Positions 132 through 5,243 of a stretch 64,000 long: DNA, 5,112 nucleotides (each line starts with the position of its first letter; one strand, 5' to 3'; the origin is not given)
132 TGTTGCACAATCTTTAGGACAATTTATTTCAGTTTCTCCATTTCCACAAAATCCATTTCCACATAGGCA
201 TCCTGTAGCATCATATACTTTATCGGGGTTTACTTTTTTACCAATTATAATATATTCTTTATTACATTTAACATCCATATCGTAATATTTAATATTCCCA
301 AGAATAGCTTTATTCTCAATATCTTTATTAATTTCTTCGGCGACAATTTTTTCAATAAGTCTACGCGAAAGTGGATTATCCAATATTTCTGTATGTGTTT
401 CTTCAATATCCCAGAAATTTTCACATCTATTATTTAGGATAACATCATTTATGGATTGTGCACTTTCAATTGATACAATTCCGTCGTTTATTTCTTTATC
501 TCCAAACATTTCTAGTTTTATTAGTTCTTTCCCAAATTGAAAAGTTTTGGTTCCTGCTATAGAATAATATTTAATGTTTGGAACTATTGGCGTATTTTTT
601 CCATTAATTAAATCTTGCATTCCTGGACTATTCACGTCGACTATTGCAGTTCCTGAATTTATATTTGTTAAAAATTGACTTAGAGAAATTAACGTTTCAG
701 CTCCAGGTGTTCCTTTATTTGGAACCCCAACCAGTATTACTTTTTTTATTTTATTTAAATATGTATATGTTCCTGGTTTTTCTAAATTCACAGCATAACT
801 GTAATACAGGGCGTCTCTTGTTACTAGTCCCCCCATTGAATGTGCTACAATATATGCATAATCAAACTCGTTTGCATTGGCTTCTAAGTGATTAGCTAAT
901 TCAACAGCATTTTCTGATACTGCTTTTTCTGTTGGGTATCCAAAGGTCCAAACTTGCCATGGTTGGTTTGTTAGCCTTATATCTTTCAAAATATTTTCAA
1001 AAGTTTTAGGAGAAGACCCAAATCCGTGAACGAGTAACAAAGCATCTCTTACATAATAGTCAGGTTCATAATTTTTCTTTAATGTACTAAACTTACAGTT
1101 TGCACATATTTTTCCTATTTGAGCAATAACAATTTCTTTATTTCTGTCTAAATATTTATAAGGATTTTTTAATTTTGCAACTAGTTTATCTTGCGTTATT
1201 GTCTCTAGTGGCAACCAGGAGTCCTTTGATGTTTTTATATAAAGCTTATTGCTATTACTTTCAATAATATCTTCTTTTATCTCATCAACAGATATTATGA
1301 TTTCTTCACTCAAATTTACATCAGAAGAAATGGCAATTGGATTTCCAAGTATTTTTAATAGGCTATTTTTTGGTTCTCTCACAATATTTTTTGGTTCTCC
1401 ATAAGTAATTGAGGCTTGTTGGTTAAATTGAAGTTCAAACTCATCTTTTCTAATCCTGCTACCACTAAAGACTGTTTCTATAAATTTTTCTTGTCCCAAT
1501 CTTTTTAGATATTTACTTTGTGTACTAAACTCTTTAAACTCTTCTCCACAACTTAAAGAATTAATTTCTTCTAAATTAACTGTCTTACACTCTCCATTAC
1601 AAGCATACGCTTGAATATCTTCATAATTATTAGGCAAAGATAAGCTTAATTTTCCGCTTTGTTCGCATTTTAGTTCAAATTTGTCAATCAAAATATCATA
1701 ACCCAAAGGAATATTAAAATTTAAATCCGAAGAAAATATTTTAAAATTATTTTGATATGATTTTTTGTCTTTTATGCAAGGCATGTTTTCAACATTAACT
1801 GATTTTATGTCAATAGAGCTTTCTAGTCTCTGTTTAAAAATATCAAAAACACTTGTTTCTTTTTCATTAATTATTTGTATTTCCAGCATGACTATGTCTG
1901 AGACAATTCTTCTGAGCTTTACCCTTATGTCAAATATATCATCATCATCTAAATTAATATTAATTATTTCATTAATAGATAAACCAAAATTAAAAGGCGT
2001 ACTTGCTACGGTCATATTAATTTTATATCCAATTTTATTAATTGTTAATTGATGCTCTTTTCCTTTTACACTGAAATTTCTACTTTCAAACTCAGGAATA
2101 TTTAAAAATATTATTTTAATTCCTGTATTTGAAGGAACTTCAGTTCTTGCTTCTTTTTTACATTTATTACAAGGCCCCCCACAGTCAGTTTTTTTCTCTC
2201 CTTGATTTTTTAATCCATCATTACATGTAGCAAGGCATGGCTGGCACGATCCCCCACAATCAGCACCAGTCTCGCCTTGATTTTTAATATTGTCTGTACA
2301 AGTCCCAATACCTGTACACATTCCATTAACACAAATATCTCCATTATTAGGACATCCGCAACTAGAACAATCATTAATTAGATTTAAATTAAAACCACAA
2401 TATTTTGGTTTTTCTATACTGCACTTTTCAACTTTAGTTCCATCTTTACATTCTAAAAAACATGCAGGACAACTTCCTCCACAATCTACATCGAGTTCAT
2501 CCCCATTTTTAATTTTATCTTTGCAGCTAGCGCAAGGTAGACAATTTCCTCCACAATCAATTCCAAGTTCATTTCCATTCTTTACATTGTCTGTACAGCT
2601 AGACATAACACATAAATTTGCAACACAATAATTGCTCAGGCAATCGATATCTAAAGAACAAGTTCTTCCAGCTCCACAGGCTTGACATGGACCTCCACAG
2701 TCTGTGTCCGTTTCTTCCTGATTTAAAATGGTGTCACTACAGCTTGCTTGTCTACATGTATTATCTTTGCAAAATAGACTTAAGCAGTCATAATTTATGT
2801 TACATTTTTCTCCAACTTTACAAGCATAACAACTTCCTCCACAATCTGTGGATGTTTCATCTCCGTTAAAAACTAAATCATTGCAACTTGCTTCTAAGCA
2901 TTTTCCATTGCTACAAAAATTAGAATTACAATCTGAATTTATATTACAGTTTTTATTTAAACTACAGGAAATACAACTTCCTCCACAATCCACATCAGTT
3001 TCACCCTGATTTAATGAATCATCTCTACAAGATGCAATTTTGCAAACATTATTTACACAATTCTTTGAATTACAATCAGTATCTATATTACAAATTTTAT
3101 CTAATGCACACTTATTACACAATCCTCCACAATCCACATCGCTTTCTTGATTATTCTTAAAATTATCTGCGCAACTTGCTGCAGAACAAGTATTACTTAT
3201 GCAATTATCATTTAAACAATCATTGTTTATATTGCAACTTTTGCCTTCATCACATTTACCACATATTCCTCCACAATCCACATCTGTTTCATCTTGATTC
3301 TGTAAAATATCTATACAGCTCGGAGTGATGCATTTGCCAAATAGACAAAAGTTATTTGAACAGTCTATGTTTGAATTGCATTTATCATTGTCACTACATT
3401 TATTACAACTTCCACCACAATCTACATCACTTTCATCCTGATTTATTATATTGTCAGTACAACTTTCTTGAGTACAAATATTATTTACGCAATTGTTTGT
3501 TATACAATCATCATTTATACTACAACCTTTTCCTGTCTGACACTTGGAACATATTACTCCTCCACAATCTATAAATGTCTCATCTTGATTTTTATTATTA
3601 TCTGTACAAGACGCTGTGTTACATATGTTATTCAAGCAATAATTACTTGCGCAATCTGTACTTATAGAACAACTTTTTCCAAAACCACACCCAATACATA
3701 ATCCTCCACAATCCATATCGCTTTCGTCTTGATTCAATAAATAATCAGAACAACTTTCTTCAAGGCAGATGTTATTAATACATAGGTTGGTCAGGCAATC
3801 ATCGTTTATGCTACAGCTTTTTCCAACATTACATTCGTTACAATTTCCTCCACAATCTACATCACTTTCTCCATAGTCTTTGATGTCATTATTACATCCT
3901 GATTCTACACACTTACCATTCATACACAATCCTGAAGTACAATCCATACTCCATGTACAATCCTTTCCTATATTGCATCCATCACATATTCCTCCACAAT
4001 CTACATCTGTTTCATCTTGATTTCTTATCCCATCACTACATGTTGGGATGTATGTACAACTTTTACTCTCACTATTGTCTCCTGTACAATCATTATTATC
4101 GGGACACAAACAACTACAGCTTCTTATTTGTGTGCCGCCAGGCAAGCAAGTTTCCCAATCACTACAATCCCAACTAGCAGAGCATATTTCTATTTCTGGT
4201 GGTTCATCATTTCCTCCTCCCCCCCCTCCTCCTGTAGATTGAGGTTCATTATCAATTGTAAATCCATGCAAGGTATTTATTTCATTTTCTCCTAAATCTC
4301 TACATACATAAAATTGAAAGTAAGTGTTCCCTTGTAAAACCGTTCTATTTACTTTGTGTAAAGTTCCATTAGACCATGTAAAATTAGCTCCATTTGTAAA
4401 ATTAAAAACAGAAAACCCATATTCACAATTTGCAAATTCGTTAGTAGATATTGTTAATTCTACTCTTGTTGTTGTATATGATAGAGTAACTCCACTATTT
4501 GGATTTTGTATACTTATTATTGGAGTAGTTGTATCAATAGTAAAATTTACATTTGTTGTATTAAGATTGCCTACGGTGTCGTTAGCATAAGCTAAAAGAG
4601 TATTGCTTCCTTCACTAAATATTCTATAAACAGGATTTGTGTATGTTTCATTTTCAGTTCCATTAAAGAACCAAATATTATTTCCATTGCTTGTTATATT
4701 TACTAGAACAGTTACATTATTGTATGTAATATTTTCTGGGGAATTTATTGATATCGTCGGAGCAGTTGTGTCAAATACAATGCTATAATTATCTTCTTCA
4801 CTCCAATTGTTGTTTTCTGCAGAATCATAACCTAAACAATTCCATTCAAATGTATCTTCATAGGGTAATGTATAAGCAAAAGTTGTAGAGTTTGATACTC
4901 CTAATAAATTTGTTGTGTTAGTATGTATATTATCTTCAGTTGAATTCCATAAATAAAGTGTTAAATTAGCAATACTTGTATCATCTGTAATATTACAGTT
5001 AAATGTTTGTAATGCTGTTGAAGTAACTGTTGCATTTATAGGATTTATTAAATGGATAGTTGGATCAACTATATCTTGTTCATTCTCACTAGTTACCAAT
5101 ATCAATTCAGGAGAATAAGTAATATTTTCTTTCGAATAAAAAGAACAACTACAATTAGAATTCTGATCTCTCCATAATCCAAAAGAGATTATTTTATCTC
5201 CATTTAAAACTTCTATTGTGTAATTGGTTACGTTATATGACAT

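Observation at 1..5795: Giant (>1930 aa) type-I membrane surface protein: Cys-rich repeat array plus lipase-like hydrolase domain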

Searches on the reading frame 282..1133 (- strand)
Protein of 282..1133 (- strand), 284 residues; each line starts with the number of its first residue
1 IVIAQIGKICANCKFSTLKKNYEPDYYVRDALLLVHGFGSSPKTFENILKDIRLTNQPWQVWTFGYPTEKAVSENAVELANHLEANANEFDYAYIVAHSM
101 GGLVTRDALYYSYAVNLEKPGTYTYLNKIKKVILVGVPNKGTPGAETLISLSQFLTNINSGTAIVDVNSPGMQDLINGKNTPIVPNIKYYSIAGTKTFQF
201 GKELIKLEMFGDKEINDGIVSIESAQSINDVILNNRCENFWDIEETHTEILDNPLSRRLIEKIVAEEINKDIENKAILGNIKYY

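Call 19: find_homologous_proteins(query=A2)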
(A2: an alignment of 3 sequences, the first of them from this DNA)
Query A2 (3 sequences) (284 aa, profile of the alignment): 79 proteins with E <= 0.001 among 8000 candidates.
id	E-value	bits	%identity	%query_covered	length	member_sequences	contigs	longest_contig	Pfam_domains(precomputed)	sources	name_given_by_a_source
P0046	3.3e-90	320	46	90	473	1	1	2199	-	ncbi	ncbi:esterase/lipase family protein, partial [Nanoarchaeota archaeon]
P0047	1.2e-65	240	40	73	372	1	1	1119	-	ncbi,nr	ncbi:MAG: hypothetical protein KAU20_06580, partial [Nanoarchaeota archaeon]|nr:hypothetical protein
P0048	2.5e-39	153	43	53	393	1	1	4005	-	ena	-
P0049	5.6e-12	64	25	71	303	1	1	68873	PF12697.14,PF07819.20,PF24096.3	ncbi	-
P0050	3.9e-11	61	34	44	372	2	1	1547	PF05057.21,PF12697.14,PF24096.3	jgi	jgi:pimeloyl-ACP methyl ester carboxylesterase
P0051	6.3e-11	60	28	75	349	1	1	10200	PF12697.14,PF00561.27,PF24096.3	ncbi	-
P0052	1.5e-9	56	30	52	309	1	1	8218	PF02089.22,PF05057.21,PF12697.14,PF07819.20,PF24096.3,PF12146.16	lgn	-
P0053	4.0e-9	54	26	80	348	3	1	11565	PF12697.14,PF00561.27,PF07819.20,PF24096.3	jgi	jgi:pimeloyl-ACP methyl ester carboxylesterase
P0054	4.3e-9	54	28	87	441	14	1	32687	PF06028.18,PF12697.14,PF07819.20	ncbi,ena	-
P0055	4.4e-9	54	24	83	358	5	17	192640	PF12697.14,PF07819.20,PF24096.3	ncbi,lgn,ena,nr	ncbi:MAG: alpha/beta hydrolase [Spirochaetales bacterium]|nr:alpha/beta hydrolase [Leptospiraceae ba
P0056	6.8e-9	54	28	85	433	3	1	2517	PF06028.18,PF05057.21,PF12697.14,PF07819.20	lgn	-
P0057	1.5e-8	52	30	39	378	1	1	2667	PF12697.14,PF24096.3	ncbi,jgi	ncbi:MAG: esterase/lipase family protein [Planctomycetota bacterium]|jgi:pimeloyl-ACP methyl ester c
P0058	2.9e-8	52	25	71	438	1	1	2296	PF12697.14,PF24096.3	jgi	jgi:pimeloyl-ACP methyl ester carboxylesterase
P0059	4.0e-8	51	31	47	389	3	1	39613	PF05057.21,PF12697.14,PF07819.20,PF24096.3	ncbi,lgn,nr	ncbi:MAG TPA: alpha/beta fold hydrolase [Gammaproteobacteria bacterium]|nr:alpha/beta fold hydrolase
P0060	5.4e-8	51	29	40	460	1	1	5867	PF12697.14,PF24096.3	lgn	-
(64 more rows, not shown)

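Call 33: predict_structure(alignment_id=A3)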
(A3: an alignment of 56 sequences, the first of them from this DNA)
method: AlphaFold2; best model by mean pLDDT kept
length: 284 residues; sequences in the alignment: 56
mean_pLDDT: 85.0   pTM: 0.87
mean pLDDT of the five models: 85.0, 85.0, 84.6, 84.2, 82.8
residues with pLDDT >= 90: 169; 70-90: 59; 50-70: 41; < 50: 15
segments of 3 or more residues with pLDDT < 50: 1-5, 276-284
pLDDT, mean of each block of 10 residues (from residue 1): 48 85 91 95 95 91 95 97 98 97 98 98 98 96 73 69 80 89 95 86 56 77 89 77 94 95 88 51 42
secondary structure, 60 per line:
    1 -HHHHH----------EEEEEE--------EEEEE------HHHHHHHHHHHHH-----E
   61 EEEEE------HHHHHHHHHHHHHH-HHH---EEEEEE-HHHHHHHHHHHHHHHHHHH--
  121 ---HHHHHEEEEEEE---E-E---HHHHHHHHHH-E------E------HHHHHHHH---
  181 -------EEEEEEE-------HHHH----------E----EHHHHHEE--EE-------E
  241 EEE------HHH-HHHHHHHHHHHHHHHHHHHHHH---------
elements in order: H2-6 E17-22 E31-35 H42-54 E60-65 H72-85 E93-98 H100-118 H124-128 E129-135 H145-154 H170-177 E188-194 H202-205 H222-226 E240-243 H254-275
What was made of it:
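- On alpha/beta-hydrolase fold superfamily: AHS1653MGG lies between strand 93-98 and helix 100-118 of the model (call 33).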

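Call 49: find_related_loci(query=A2, collection=genome_contigs, flank=6000)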
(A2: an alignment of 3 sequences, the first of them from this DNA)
Query A2 (284 aa) in genome_contigs; peptide patterns used: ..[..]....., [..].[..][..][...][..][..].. (x = any residue, [..] = any of these).
534 stretches matched a pattern; 76 encode a relative of the query (tblastn E <= 1e-3); 76 distinct loci.
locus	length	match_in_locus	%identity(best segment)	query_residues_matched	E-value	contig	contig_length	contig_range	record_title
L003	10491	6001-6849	69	1-284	2e-136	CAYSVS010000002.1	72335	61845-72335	MAG TPA_asm: uncultured Methanosarcinales archaeon isolate SRP141376_co4_88 genome assembly, contig: NODE_637_length_723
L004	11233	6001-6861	48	1-283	7e-96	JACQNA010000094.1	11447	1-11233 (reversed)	MAG: Candidatus Woesearchaeota archaeon isolate NC_groundwater_1243_Ag_S-0.1um_52_42 S_p1_S3_coassembly_k141_2136754, wh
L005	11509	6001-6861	48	1-283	1e-92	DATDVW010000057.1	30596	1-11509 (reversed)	MAG TPA_asm: Candidatus Nanoarchaeia archaeon isolate SMAG_U8094 k141_492182, whole genome shotgun sequence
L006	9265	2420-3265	46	3-283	2e-89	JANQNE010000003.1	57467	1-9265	MAG: Candidatus Nanoarchaeia archaeon isolate PL23a_bin.30 k99_704818, whole genome shotgun sequence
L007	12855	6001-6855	51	4-283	1e-89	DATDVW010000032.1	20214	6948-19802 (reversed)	MAG TPA_asm: Candidatus Nanoarchaeia archaeon isolate SMAG_U8094 k141_501633, whole genome shotgun sequence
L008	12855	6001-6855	50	4-283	2e-88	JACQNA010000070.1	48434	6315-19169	MAG: Candidatus Woesearchaeota archaeon isolate NC_groundwater_1243_Ag_S-0.1um_52_42 S_p1_S3_coassembly_k141_1702555, wh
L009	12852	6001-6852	45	2-284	1e-77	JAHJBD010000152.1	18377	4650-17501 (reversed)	MAG: Nanoarchaeota archaeon isolate Modern_marine.mb.241 Modern_marine.mb.241_k141_2126697, whole genome shotgun sequenc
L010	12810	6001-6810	44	1-284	1e-72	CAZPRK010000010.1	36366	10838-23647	MAG TPA_asm: uncultured Methanosarcinales archaeon isolate SRP200020_co5_145 genome assembly, contig: NODE_1708_length_3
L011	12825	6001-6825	44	2-284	2e-72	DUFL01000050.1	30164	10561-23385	MAG TPA_asm: Candidatus Woesearchaeota archaeon isolate UBA10107 contig_3702, whole genome shotgun sequence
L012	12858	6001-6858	42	2-284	2e-67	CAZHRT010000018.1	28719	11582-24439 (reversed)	MAG TPA_asm: uncultured Methanosarcinales archaeon isolate binchicken_co28_95 genome assembly, contig: NODE_1170_length_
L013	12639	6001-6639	27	10-256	1e-14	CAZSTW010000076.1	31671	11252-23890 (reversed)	MAG TPA_asm: uncultured Planctomycetaceae bacterium isolate binchicken_co298_65 genome assembly, contig: NODE_2396_lengt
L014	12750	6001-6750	27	2-225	3e-14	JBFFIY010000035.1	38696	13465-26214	MAG: Enterobacterales bacterium isolate Mix_mud17.2022.03.18 k141_2092463_length_38696_cov_11.9903, whole genome shotgun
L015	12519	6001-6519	32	66-225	7e-14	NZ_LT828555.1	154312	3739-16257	Desulfamplus magnetovallimortis isolate PRJEB14757, whole genome shotgun sequence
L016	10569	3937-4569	28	10-254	3e-13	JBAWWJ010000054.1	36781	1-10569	MAG: Planctomycetota bacterium isolate ELA034 MAG034_54, whole genome shotgun sequence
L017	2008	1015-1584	27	31-253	3e-13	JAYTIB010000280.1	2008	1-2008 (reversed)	MAG: Schlesneria sp. isolate GFS_2625 GFS_2625_279, whole genome shotgun sequence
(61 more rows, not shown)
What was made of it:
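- Three of the ten archaeal loci are labelled Methanosarcinales (call 49).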

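Call 83: find_related_loci(query=A2, collection=metagenome_contigs, flank=10000)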
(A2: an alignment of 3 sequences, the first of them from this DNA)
Query A2 (284 aa) in metagenome_contigs; peptide patterns used: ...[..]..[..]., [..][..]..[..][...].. (x = any residue, [..] = any of these).
600 stretches matched a pattern (row limit reached: there are more); 3 encode a relative of the query (tblastn E <= 1e-3); 3 distinct loci.
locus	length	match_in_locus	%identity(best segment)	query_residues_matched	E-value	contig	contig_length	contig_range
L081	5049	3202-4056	48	3-283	3e-95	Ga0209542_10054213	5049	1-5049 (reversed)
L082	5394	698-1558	48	1-283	7e-95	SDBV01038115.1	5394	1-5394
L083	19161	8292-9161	46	1-284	6e-76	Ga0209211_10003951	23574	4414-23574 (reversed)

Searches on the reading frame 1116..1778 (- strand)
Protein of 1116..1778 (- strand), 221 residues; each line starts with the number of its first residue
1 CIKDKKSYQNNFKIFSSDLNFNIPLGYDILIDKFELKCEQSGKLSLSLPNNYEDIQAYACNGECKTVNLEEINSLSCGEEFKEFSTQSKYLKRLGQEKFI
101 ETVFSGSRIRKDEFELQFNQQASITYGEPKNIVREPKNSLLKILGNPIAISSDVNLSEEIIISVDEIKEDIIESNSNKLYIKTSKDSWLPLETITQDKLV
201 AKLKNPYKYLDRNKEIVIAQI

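Call 32: search_protein_families(library=pfam, proteins=[window:1116-1778:-], max_evalue=1)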
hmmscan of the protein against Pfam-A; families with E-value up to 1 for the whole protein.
seq(221 aa): 0 families

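Call 93: search_protein_families(library=ncbifam, proteins=[window:1116-1778:-], max_evalue=5)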
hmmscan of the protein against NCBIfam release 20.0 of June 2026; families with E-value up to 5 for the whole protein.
seq(221 aa): 0 families
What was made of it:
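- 1134..1793 (-): aa 1335-1554: conserved domain of unknown function with conserved Cys. It is always found in front of the hydrolase and forms the first part of the family cassette. There is no Pfam or NCBIfam hit (calls 32, 93).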

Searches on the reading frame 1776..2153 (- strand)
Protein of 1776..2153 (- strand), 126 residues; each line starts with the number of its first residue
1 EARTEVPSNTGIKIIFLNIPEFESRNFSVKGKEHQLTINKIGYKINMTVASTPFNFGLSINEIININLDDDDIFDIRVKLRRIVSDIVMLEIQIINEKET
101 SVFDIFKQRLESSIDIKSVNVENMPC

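Call 32: search_protein_families(library=pfam, proteins=[window:1776-2153:-], max_evalue=1)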
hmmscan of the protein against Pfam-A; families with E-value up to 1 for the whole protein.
seq(126 aa): 1 family
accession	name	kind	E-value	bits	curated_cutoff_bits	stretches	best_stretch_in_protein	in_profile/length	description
PF12320.13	SbcD_C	-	0.4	11.6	24.4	1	66-100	30-80/94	Type 5 capsule protein repressor C-terminal domain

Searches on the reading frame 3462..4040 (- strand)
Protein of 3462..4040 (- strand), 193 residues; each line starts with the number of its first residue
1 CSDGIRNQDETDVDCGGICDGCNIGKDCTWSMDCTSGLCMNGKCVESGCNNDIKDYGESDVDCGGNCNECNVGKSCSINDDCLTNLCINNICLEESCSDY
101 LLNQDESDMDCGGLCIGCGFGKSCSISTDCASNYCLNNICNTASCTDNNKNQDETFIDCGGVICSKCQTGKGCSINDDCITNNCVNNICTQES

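Call 27: search_solved_structures(query=window:3462-4040:-, max_evalue=10, show_alignments=3)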
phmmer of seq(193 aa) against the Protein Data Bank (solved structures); distinct sequences matched with E-value up to 10: 1.
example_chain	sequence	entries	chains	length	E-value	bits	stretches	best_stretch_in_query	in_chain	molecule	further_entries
2bid_A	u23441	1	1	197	1.6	11.6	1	69-102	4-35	PROTEIN (BID)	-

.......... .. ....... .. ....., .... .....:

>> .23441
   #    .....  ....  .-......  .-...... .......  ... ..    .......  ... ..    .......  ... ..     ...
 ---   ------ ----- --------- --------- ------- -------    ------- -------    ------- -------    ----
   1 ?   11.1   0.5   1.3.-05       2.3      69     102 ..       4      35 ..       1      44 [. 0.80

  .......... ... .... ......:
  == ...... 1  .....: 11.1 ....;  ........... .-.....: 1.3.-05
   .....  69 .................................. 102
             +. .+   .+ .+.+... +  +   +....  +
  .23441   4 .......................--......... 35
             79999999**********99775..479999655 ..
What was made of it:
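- On Known Cys-rich repeat families (EGF, LDL-A, TSP1, knottin): A PDB sequence search gave nothing relevant (call 27).
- Tried and rejected: A PDB sequence search with four Cys units gave only a spurious BID hit at E 1.6 (call 27).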

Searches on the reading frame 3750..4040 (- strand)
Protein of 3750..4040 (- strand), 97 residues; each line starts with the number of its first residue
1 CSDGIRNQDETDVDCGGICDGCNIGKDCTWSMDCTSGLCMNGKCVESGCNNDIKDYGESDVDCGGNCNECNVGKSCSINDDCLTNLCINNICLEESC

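Call 32: search_protein_families(library=pfam, proteins=[window:3750-4040:-], max_evalue=1)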
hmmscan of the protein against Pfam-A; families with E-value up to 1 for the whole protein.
seq(97 aa): 0 families

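Call 93: search_protein_families(library=ncbifam, proteins=[window:3750-4040:-], max_evalue=5)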
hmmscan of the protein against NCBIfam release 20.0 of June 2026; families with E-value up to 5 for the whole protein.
seq(97 aa): 0 families
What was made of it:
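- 2598..4040 (-): aa 586-1066: ten tandem 48/49-aa units with 8 Cys each. The consensus is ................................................. No Pfam or NCBIfam family matches (calls 32, 93).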

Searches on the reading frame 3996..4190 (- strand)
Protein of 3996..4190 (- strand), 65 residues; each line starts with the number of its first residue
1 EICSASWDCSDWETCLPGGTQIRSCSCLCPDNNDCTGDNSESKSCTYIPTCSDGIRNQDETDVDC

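Call 32: search_protein_families(library=pfam, proteins=[window:3996-4190:-], max_evalue=1)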
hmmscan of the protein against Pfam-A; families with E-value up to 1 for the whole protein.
seq(65 aa): 0 families
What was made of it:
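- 4041..4184 (-): aa 538-585: irregular Cys-rich segment (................). There is no Pfam hit (call 32).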

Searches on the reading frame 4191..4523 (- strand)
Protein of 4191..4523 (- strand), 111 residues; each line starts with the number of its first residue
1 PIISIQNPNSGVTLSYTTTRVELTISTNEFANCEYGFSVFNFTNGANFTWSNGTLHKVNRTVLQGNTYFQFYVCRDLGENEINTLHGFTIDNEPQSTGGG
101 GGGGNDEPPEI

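Call 32: search_protein_families(library=pfam, proteins=[window:4191-4523:-], max_evalue=1)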
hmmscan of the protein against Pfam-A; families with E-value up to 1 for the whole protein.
seq(111 aa): 1 family
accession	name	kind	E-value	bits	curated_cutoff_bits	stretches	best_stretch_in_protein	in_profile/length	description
PF03168.19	LEA_2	-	0.12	13.3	25.4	1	3-31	2-29/98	Late embryogenesis abundant protein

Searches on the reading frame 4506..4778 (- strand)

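Call 32: search_protein_families(library=pfam, proteins=[window:4506-4778:-], max_evalue=1)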
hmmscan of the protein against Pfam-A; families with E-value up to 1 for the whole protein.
seq(91 aa): 3 families
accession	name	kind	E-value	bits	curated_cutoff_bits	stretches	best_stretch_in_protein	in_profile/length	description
PF19077.6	Big_13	-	6.1e-06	27.1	27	1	4-83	26-102/102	Bacterial Ig-like domain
PF13750.12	Big_3_3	-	0.0011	19.1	27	1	53-90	11-50/157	Bacterial Ig-like domain (group 3)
PF16084.10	LydB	-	0.09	13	28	1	25-58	93-128/147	LydA-holin antagonist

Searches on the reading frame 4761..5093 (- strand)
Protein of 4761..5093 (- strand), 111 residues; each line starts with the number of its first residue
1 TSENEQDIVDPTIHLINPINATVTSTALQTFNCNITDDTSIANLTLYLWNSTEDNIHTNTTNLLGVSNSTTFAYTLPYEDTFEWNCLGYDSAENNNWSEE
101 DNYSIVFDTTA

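Call 32: search_protein_families(library=pfam, proteins=[window:4761-5093:-], max_evalue=1)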
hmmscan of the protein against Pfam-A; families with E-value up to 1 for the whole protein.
seq(111 aa): 1 family
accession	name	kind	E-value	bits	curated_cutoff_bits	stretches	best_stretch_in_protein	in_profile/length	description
PF17957.7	Big_7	-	0.011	16.8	24.1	1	11-76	1-56/70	Bacterial Ig domain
